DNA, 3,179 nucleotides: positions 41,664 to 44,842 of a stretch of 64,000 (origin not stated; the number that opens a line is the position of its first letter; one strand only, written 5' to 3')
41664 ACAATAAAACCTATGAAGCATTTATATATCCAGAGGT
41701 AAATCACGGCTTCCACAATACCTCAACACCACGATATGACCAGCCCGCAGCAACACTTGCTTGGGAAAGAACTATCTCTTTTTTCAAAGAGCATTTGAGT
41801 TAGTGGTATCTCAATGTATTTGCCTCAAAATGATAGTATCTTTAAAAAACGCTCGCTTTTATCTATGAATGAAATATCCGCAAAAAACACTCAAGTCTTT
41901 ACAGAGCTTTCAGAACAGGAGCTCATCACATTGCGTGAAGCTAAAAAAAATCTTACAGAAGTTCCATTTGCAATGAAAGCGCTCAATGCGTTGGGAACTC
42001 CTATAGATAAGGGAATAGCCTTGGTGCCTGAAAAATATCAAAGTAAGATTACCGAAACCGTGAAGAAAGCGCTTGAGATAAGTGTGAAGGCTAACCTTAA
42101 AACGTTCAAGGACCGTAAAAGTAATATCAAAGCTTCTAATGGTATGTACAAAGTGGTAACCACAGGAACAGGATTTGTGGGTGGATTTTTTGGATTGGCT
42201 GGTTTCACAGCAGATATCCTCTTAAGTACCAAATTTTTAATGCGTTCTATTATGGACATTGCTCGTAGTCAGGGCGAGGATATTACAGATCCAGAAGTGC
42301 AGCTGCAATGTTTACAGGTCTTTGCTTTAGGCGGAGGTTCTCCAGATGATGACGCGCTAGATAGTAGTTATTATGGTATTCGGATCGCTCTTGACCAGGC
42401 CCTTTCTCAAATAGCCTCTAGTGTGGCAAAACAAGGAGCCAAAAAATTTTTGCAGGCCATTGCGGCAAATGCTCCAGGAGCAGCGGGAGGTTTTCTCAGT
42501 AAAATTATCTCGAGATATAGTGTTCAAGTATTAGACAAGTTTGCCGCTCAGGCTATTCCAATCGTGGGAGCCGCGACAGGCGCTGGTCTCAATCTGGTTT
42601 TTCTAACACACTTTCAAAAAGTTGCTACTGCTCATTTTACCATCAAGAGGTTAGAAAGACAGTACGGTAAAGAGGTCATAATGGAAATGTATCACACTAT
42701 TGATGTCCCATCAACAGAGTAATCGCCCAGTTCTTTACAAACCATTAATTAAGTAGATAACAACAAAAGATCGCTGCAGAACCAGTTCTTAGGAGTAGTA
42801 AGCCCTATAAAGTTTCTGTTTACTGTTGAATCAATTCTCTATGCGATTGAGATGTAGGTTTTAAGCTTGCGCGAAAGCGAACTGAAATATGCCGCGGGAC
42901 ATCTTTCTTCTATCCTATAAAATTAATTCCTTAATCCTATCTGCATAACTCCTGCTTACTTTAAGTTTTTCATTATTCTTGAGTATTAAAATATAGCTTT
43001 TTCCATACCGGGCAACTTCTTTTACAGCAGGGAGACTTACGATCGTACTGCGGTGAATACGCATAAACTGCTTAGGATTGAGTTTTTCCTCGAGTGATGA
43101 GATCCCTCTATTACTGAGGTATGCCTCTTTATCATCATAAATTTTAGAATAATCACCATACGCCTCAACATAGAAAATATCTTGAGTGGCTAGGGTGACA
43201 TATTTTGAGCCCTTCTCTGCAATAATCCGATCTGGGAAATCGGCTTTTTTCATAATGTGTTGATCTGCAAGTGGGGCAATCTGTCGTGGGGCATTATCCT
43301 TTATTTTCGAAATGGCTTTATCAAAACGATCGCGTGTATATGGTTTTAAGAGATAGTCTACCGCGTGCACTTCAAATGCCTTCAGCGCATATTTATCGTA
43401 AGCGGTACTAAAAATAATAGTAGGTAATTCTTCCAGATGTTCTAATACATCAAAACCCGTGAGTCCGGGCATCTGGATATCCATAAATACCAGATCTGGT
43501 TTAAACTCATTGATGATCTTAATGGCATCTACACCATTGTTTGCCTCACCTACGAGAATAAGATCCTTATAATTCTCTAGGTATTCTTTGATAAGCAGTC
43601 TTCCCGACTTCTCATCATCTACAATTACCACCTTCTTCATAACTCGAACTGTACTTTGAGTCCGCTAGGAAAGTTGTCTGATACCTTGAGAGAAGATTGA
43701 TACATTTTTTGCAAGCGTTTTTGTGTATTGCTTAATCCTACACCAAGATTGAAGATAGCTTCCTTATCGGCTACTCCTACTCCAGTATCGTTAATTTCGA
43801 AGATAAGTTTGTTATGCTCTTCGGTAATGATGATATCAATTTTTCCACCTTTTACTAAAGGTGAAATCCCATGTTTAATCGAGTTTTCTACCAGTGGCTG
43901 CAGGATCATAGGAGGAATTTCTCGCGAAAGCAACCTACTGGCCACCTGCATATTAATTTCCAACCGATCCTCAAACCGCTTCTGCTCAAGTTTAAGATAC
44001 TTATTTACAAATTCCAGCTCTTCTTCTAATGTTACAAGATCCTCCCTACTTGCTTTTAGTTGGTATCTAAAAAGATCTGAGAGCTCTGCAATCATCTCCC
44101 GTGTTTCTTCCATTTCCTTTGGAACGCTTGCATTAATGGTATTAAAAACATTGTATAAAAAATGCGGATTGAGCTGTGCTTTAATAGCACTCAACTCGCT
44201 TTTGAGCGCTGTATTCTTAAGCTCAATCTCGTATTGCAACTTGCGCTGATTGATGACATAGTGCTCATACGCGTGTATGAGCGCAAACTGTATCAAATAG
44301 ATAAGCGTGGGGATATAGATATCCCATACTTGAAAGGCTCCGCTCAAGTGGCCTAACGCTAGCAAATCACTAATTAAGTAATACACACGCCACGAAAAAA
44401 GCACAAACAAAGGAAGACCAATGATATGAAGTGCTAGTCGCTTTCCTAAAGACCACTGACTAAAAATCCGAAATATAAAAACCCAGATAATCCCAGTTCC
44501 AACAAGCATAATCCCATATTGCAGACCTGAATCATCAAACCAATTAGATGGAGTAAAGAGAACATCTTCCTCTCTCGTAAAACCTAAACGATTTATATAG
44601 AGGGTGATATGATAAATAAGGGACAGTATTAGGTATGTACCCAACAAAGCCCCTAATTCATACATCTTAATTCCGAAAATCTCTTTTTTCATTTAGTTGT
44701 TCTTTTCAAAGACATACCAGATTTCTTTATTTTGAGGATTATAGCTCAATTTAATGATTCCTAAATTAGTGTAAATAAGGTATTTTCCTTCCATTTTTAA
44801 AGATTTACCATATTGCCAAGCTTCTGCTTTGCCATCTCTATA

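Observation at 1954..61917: Hyper-abundant palindrome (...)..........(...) in spacers and, in all three frames, inside intact genes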

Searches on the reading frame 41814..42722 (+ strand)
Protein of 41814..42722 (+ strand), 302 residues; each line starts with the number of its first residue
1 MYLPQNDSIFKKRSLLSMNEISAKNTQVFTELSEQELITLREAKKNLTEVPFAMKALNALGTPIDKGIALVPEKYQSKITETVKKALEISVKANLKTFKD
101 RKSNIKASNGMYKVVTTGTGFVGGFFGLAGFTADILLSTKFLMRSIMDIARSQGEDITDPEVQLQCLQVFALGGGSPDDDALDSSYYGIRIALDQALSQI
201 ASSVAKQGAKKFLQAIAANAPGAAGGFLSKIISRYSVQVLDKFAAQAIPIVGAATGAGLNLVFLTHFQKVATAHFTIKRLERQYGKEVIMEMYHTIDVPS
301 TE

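Call 59: search_protein_families(library=pfam, proteins=[window:41814-42722:+], max_evalue=0.00001)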
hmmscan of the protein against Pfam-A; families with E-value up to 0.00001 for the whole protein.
window:41814-42722:+ (302 aa): 1 family
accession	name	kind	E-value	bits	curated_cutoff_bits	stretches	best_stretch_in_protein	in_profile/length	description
PF12787.12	EcsC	-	1.8e-26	93.7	30.4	1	35-280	2-240/240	EcsC protein family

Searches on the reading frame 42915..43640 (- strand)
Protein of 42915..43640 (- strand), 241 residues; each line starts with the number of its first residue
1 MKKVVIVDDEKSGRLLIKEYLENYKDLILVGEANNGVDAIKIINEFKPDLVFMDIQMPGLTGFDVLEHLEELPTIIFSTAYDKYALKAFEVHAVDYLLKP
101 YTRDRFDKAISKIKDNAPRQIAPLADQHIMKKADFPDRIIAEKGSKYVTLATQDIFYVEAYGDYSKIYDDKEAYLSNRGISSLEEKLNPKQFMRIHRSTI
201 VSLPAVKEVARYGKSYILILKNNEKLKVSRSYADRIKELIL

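Call 59: search_protein_families(library=pfam, proteins=[window:42915-43640:-], max_evalue=0.00001)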
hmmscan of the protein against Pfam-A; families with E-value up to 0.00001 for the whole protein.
window:42915-43640:- (241 aa): 2 families
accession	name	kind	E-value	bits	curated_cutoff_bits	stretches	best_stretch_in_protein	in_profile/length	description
PF00072.30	Response_reg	-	1e-23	84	30.2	1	4-110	1-110/111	Response regulator receiver domain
PF04397.21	LytTR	-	1.1e-23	83.7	22.6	1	146-240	2-97/98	LytTr DNA-binding domain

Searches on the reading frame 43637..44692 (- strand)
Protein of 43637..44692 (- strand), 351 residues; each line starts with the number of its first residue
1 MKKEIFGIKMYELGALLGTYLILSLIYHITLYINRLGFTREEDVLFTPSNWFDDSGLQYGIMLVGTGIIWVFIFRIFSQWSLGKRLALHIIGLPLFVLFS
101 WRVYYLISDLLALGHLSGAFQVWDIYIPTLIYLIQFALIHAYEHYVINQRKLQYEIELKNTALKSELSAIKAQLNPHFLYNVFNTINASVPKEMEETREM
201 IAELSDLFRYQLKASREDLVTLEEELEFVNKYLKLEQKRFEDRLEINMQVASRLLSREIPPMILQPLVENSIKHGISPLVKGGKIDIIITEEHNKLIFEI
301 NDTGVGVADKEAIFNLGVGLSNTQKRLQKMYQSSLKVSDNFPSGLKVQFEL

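Call 59: search_protein_families(library=pfam, proteins=[window:43637-44692:-], max_evalue=0.00001)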
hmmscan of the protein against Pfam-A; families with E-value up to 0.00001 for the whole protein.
window:43637-44692:- (351 aa): 2 families
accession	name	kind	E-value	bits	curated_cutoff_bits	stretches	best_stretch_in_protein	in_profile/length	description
PF06580.19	His_kinase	-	2.3e-26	92.3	25.2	1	166-244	2-81/81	Histidine kinase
PF02518.31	HATPase_c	-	8.6e-08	33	26.4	1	263-351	9-107/111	Histidine kinase-, DNA gyrase B-, and HSP90-like ATPase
